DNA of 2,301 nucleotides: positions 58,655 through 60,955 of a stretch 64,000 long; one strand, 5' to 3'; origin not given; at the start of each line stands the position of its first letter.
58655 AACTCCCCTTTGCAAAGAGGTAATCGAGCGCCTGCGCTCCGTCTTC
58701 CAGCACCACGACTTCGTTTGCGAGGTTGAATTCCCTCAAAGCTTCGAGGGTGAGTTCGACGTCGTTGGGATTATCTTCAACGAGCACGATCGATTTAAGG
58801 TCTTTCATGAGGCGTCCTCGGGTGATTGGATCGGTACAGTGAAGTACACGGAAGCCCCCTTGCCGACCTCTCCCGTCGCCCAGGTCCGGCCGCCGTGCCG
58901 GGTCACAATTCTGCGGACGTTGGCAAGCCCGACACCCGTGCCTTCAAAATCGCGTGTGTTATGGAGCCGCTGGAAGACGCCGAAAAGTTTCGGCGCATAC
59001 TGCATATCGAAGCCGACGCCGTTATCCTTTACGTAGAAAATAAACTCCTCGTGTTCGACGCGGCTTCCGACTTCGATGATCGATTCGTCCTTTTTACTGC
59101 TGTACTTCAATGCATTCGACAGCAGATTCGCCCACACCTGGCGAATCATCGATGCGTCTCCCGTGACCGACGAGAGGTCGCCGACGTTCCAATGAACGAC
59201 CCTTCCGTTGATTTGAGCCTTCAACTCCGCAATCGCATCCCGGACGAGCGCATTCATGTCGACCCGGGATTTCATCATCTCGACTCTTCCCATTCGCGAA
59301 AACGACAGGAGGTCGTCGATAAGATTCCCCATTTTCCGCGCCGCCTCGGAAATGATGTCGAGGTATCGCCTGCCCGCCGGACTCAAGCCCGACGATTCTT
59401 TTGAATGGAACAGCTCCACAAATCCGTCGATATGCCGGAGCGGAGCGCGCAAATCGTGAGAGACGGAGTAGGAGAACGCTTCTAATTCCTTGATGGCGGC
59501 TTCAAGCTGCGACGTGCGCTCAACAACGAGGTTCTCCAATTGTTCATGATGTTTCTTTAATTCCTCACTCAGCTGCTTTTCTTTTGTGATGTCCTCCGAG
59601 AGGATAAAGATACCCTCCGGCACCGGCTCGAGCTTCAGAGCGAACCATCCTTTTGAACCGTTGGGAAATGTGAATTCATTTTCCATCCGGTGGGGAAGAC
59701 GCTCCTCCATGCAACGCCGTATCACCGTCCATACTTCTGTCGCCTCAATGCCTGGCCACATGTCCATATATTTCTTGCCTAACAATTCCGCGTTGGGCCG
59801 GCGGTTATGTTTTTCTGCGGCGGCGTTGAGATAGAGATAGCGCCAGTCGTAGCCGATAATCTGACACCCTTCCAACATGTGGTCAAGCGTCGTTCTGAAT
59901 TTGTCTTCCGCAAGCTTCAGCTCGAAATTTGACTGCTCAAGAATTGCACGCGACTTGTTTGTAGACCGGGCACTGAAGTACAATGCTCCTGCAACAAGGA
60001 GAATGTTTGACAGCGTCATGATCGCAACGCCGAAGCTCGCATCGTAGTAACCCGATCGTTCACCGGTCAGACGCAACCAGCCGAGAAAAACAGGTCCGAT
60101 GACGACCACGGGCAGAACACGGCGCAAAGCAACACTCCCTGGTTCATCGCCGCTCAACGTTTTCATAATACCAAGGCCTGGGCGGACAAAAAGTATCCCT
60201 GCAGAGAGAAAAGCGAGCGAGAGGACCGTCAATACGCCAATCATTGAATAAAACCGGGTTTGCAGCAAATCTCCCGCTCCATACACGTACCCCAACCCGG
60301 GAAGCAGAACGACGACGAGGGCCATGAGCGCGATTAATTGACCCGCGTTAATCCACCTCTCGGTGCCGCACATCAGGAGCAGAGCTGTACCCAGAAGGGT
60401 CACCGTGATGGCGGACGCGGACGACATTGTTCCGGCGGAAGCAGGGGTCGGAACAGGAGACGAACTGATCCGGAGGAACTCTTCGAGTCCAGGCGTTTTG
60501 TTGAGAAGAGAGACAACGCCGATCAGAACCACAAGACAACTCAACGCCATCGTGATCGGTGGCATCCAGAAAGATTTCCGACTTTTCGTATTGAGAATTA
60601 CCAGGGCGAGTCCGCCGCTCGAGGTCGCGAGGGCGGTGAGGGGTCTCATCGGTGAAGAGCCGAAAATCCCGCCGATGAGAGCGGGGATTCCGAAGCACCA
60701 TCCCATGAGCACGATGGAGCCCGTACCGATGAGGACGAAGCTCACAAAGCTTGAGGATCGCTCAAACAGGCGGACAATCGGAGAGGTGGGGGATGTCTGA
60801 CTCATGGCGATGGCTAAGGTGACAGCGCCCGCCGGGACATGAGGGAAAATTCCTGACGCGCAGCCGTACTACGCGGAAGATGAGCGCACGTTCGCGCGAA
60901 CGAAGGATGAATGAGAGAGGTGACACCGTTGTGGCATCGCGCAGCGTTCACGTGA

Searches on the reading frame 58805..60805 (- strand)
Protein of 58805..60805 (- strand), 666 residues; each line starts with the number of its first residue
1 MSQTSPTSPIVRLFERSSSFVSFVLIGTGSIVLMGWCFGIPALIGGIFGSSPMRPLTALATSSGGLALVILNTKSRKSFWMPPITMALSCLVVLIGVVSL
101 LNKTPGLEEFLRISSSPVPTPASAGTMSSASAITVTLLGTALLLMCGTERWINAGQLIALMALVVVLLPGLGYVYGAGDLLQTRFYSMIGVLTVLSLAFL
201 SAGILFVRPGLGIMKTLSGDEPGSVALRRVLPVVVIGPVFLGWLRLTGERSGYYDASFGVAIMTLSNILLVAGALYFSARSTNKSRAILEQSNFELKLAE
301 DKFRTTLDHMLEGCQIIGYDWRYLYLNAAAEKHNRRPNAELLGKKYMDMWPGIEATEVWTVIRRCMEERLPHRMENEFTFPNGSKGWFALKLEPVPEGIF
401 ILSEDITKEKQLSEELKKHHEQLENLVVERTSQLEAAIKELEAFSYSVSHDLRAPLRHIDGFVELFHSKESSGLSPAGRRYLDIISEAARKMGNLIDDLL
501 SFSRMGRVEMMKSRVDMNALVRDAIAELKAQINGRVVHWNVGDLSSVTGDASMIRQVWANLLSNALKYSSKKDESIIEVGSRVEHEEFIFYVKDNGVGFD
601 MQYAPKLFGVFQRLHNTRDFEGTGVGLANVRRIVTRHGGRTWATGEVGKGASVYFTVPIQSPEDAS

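Call 102: search_protein_families(library=pfam, proteins=[window:58805-60805:-], max_evalue=0.001)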
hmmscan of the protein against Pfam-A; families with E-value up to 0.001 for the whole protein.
window:58805-60805:- (666 aa): 4 families
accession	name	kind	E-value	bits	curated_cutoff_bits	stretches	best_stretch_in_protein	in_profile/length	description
PF02518.31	HATPase_c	-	1.1e-23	84.2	26.4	1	549-660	1-110/111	Histidine kinase-, DNA gyrase B-, and HSP90-like ATPase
PF00512.31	HisKA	-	8.7e-13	48.6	26.9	1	442-505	3-63/66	His Kinase A (phospho-acceptor) domain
PF08448.16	PAS_4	-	1.3e-12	48.3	23.1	1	308-410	2-109/110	PAS fold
PF14501.12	HATPase_c_5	-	0.00035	20.9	22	1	556-640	8-85/102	GHKL domain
